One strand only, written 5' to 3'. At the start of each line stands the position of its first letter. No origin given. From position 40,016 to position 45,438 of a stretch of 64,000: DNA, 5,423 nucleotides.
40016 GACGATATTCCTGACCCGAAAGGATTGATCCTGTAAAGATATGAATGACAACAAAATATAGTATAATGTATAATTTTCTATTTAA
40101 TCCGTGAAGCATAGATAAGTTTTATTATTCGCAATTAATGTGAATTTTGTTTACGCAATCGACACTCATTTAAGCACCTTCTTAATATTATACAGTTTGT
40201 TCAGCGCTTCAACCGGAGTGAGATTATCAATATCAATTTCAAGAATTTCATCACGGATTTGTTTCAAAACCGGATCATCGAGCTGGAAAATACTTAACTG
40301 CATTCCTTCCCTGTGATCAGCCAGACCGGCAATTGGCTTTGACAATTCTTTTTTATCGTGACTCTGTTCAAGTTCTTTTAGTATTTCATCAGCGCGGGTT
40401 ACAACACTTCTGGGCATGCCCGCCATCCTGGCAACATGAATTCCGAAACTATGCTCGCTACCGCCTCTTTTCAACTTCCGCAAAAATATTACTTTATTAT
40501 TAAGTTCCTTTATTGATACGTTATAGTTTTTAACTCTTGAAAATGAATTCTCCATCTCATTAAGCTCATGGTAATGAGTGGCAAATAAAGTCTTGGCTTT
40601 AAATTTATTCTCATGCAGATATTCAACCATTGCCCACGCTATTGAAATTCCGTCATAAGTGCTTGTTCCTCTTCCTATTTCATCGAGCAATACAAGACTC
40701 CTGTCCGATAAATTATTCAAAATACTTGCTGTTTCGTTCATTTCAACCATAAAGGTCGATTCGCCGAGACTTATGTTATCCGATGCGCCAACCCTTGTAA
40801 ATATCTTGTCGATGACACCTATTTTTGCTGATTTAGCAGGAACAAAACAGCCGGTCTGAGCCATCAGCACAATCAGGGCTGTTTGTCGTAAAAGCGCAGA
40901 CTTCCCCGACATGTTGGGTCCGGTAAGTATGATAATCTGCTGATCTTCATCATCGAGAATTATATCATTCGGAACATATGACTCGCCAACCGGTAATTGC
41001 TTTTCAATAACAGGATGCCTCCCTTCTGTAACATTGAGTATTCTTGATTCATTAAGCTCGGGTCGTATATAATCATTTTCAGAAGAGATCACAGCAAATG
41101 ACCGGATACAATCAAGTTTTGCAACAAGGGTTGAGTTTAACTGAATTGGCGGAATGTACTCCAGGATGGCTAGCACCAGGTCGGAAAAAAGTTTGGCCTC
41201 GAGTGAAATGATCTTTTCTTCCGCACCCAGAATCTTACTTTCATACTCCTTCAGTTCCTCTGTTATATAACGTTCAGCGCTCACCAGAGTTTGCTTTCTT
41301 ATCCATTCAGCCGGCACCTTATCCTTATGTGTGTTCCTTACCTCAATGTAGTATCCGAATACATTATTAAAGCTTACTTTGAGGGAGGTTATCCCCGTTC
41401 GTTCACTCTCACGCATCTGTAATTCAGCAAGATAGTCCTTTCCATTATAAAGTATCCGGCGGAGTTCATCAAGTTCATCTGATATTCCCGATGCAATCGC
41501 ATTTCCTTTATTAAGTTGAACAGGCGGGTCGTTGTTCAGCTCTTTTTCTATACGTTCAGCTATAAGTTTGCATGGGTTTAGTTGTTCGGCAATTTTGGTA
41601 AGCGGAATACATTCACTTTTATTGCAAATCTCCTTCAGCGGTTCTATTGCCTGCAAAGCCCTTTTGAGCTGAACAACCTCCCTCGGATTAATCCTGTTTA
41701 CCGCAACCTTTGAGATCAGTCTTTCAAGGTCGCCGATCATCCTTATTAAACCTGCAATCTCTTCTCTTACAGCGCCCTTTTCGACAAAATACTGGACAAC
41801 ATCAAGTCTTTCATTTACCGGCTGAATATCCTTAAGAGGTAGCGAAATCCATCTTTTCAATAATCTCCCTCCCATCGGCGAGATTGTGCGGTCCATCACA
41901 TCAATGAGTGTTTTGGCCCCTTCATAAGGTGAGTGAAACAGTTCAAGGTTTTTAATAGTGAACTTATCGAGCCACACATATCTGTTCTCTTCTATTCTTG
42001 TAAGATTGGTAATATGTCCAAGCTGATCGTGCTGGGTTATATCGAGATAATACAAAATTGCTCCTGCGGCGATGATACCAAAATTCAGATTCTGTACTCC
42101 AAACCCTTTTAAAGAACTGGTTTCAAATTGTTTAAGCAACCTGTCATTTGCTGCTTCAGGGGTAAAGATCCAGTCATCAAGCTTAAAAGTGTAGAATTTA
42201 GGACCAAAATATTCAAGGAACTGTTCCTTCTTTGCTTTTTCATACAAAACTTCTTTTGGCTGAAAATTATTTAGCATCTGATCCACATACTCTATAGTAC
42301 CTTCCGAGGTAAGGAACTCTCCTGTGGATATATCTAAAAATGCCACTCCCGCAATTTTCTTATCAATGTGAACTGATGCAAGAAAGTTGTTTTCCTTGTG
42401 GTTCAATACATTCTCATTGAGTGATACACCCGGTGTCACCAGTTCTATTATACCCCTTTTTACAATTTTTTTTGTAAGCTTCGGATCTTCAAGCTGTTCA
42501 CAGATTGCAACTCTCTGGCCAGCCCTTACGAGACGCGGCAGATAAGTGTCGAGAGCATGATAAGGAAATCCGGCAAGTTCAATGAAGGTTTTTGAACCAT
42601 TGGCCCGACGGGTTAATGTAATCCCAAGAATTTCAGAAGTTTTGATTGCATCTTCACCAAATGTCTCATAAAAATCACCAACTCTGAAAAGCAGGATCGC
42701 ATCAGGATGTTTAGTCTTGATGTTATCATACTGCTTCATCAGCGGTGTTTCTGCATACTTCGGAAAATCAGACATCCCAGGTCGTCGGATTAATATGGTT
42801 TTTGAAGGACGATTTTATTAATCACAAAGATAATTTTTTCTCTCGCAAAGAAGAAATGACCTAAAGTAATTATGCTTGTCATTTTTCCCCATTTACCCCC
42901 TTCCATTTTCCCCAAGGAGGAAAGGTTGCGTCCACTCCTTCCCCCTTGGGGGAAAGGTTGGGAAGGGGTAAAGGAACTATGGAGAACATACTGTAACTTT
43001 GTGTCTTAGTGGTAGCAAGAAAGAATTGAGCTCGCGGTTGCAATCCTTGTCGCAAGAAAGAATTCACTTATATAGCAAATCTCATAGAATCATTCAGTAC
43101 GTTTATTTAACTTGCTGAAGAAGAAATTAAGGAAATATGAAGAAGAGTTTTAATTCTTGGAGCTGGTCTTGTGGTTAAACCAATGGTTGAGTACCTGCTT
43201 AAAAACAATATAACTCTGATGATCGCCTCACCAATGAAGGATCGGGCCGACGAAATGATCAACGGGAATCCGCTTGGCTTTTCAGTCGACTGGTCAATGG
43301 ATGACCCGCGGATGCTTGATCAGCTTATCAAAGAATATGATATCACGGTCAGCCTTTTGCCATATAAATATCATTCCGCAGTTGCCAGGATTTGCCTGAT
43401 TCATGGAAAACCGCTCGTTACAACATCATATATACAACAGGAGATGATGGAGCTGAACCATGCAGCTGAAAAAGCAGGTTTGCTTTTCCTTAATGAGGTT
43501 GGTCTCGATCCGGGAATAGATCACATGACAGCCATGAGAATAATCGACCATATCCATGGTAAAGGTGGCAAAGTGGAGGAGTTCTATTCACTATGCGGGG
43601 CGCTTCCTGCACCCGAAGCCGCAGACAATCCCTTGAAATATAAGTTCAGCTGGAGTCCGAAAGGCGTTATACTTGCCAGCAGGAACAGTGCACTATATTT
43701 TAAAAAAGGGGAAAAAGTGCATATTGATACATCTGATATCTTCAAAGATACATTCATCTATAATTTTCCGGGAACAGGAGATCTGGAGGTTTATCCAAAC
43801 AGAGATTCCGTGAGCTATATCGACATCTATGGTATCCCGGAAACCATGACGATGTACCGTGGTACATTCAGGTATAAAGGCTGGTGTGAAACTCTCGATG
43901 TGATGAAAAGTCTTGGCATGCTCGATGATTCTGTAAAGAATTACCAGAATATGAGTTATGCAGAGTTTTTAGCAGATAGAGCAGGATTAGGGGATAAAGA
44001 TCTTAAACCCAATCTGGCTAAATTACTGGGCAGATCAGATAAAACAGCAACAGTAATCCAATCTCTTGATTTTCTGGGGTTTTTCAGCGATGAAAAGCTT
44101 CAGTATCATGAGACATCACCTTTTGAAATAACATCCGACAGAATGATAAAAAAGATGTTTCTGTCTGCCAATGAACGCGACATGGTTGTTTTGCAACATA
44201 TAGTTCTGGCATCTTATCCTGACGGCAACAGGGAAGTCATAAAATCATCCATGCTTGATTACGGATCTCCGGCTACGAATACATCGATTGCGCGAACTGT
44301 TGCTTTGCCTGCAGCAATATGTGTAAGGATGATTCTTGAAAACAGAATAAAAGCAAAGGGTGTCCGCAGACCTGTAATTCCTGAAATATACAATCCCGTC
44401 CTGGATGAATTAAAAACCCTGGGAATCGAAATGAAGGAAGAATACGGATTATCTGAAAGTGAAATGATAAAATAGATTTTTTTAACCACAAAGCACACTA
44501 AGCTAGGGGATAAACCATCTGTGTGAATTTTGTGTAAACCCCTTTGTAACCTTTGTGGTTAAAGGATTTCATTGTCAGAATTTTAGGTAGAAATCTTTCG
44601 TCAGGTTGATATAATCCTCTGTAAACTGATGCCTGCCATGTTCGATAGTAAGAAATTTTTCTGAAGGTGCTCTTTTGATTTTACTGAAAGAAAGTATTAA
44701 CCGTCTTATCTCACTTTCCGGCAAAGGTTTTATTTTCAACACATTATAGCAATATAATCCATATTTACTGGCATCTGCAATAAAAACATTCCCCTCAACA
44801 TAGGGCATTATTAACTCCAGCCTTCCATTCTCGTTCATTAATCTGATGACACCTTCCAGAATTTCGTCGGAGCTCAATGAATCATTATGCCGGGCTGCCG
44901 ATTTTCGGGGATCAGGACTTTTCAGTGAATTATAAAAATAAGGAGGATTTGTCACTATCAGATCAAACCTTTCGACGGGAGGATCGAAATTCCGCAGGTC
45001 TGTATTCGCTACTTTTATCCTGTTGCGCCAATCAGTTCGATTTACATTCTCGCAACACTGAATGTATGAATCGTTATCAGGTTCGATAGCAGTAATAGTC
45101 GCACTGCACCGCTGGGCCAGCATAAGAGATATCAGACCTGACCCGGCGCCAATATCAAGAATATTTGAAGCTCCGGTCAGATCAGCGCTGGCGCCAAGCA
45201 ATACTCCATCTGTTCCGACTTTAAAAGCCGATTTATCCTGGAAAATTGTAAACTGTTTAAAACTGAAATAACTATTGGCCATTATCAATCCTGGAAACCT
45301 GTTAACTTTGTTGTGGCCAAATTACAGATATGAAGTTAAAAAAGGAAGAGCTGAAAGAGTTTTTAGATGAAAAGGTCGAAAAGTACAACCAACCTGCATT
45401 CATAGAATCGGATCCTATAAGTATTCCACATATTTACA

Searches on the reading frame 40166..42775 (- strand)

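Call 52: search_protein_families(library=pfam, proteins=[window:40166-42775:-])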
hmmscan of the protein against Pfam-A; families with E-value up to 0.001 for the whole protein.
window:40166-42775:- (869 aa): 5 families
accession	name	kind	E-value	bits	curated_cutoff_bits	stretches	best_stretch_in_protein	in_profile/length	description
PF00488.27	MutS_V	-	1.2e-84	283.4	30.2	1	615-803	1-188/188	MutS domain V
PF05192.23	MutS_III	-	1.2e-44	153.5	34.1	1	273-561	2-194/194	MutS domain III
PF01624.25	MutS_I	-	1.9e-38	131.6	20.6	1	10-120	1-111/113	MutS domain I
PF05190.23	MutS_IV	-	2.9e-29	101.6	22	1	430-521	1-92/92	MutS family domain IV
PF05188.22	MutS_II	-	1.1e-22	81.3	25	1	130-255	1-132/133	MutS domain II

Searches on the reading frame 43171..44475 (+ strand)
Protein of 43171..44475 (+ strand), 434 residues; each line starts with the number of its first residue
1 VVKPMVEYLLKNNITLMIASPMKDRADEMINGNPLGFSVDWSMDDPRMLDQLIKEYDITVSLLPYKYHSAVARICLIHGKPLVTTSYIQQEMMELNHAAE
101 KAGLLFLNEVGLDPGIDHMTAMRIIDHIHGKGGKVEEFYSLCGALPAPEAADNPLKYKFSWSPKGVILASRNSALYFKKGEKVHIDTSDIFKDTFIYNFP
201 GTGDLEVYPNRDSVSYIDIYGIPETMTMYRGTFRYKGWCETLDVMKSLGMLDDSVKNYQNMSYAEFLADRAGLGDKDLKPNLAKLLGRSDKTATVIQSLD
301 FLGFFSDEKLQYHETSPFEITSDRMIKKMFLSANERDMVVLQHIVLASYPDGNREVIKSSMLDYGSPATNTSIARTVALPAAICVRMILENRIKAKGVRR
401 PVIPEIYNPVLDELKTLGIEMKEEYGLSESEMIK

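Call 52: search_protein_families(library=pfam, proteins=[window:43171-44475:+])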
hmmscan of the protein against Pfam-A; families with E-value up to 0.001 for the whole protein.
window:43171-44475:+ (434 aa): 2 families
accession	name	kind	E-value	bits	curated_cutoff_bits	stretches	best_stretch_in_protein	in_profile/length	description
PF16653.10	Sacchrp_dh_C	-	3.4e-76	257.3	31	1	111-419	1-265/265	Saccharopine dehydrogenase C-terminal domain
PF03435.24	Sacchrp_dh_NADP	-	7.2e-13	49.4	25.1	1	4-105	12-127/129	Saccharopine dehydrogenase NADP binding domain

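Call 69: find_homologous_proteins(query=window:43171-44475:+, max_evalue=1e-100)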
Query window:43171-44475:+ (434 aa): 5721 proteins with E <= 1e-100 among 8000 candidates; the best 120 are listed.
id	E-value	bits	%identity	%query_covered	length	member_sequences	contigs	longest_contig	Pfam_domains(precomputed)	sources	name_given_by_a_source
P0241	4.0e-289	976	100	99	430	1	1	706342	PF16653.11,PF03435.25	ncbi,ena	-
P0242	6.7e-258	874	89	100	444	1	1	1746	PF16653.11,PF03435.25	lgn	-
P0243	1.7e-246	836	85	100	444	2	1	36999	PF16653.11,PF03435.25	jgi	jgi:saccharopine dehydrogenase (NADP+, L-glutamate forming)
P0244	2.1e-243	826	83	100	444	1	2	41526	PF16653.11,PF03435.25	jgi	jgi:saccharopine dehydrogenase (NADP+, L-glutamate forming)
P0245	2.4e-243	826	84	100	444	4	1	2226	PF16653.11,PF03435.25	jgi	jgi:saccharopine dehydrogenase (NADP+, L-glutamate forming)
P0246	2.6e-243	826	83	100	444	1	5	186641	PF16653.11,PF03435.25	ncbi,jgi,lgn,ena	jgi:saccharopine dehydrogenase-like NADP-dependent oxidoreductase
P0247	1.1e-242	823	83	100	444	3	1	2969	PF16653.11,PF03435.25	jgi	jgi:saccharopine dehydrogenase-like NADP-dependent oxidoreductase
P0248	1.4e-242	823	83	100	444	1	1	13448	PF16653.11,PF03435.25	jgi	jgi:saccharopine dehydrogenase (NADP+, L-glutamate forming)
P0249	1.1e-241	820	83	100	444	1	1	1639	PF16653.11,PF03435.25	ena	-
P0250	2.3e-238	809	83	100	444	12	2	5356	PF16653.11,PF03435.25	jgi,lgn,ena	-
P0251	3.0e-237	806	82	100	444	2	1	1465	PF16653.11,PF03435.25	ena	-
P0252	3.1e-236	802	82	100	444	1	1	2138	PF16653.11,PF03435.25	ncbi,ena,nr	ncbi:MAG TPA: saccharopine dehydrogenase C-terminal domain-containing protein [Bacteroidales bacteri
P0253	3.1e-235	799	83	96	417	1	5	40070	PF16653.11,PF03435.25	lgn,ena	-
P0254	1.9e-234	796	81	100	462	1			PF16653.11,PF03435.25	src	-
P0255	4.2e-234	795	82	100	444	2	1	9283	PF16653.11,PF03435.25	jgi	jgi:saccharopine dehydrogenase-like NADP-dependent oxidoreductase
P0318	2.6e-226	770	77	100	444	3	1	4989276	PF16653.11,PF03435.25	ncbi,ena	-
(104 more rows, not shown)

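Call 70: find_encoding_contigs(protein=P0318, flank=10000, max_places=1)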
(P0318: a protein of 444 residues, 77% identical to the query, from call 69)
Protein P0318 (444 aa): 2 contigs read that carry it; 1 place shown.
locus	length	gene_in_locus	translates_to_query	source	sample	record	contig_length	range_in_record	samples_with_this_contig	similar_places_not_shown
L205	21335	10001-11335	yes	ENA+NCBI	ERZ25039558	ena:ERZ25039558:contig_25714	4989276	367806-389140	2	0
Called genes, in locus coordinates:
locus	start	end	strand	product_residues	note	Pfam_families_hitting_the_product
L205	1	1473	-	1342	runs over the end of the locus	PF22842:Pel9A-like_beta_helix, PF10876:Phage_TAC_9 (faint), PF13753:SWM_repeat, PF12969:DUF3857 (faint), PF13753:SWM_repeat, PF17957:Big_7, PF17957:Big_7, PF18962:Por_Secre_tail, +1 more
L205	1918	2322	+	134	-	-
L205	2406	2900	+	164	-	-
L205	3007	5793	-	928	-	PF13364:BetaGal_ABD2 (weak), PF02837:Glyco_hydro_2_N (weak), PF22666:Glyco_hydro_2_N2, PF00703:Glyco_hydro_2, PF02836:Glyco_hydro_2_C, PF18368:Ig_GlcNase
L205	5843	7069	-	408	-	-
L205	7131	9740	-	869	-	PF01624:MutS_I, PF05188:MutS_II, PF05192:MutS_III, PF27441:MutS_C (faint), PF05190:MutS_IV, PF00488:MutS_V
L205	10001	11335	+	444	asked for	PF03435:Sacchrp_dh_NADP, PF16653:Sacchrp_dh_C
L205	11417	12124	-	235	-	PF05175:MTS, PF01170:UPF0020 (weak), PF13847:Methyltransf_31 (weak), PF08242:Methyltransf_12 (weak), PF13649:Methyltransf_25, PF07669:Eco57I (faint)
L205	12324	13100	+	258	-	PF09674:DUF2400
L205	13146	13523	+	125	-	PF01243:PNPOx_N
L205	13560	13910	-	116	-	PF04343:DUF488, PF22751:DUF488-N3a, PF22752:DUF488-N3i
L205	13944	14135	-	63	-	PF00037:Fer4 (weak), PF13459:Fer4_15, PF13370:Fer4_13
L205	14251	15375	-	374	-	PF00923:TAL_FSA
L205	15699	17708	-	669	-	PF00456:Transketolase_N, PF02779:Transket_pyr, PF02780:Transketolase_C, PF22613:Transketolase_C_1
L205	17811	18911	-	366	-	PF04041:Glyco_hydro_130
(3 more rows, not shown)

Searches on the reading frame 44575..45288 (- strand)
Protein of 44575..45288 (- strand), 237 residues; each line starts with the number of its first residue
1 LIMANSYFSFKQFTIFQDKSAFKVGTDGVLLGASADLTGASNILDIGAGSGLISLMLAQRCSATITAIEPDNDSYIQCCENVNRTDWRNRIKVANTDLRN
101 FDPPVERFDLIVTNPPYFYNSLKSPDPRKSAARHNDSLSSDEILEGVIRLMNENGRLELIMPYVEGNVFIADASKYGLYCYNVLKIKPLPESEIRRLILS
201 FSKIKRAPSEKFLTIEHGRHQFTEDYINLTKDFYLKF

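Call 52: search_protein_families(library=pfam, proteins=[window:44575-45288:-])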
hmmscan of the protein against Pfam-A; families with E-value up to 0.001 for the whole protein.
window:44575-45288:- (237 aa): 13 families
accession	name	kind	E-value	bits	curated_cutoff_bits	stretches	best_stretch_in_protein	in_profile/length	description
PF05175.20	MTS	-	9.1e-10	38.9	23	1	40-118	32-109/170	Methyltransferase small domain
PF13649.12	Methyltransf_25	-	5e-09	37.2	27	1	43-116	1-73/97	Methyltransferase domain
PF00398.26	RrnaAD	-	2.8e-06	27.1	24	1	35-117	26-109/263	Ribosomal RNA adenine dimethylase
PF13847.12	Methyltransf_31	-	5.8e-06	26.5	27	1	39-159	3-109/145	Methyltransferase domain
PF03602.21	Cons_hypoth95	-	8.7e-06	26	24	1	40-120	42-126/182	Conserved hypothetical protein 95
PF13489.12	Methyltransf_23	-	1.2e-05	25.6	27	1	40-162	23-119/164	Methyltransferase domain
PF05185.22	PRMT5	-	2.5e-05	24.7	22.9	1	42-113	66-140/171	PRMT5 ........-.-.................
PF08241.18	Methyltransf_11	-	4.1e-05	24.6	21.2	1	44-114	1-67/95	Methyltransferase domain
PF02475.24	TRM5-TYW2_MTfase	-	5.1e-05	23.7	28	1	42-117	39-114/164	TRM5/TYW2 methyltransferase domain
PF07669.17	Eco57I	-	7e-05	23.4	25.3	1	81-162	55-135/171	Eco57I restriction-modification methylase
PF08242.18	Methyltransf_12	-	7.2e-05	23.9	30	1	44-114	1-72/98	Methyltransferase domain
PF06325.19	PrmA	-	0.00019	21.5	22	1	39-114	161-233/296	Ribosomal protein L11 methyltransferase (PrmA)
PF01170.24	UPF0020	-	0.00027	21.1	22.3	1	63-117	77-131/197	RMKL-like, methyltransferase domain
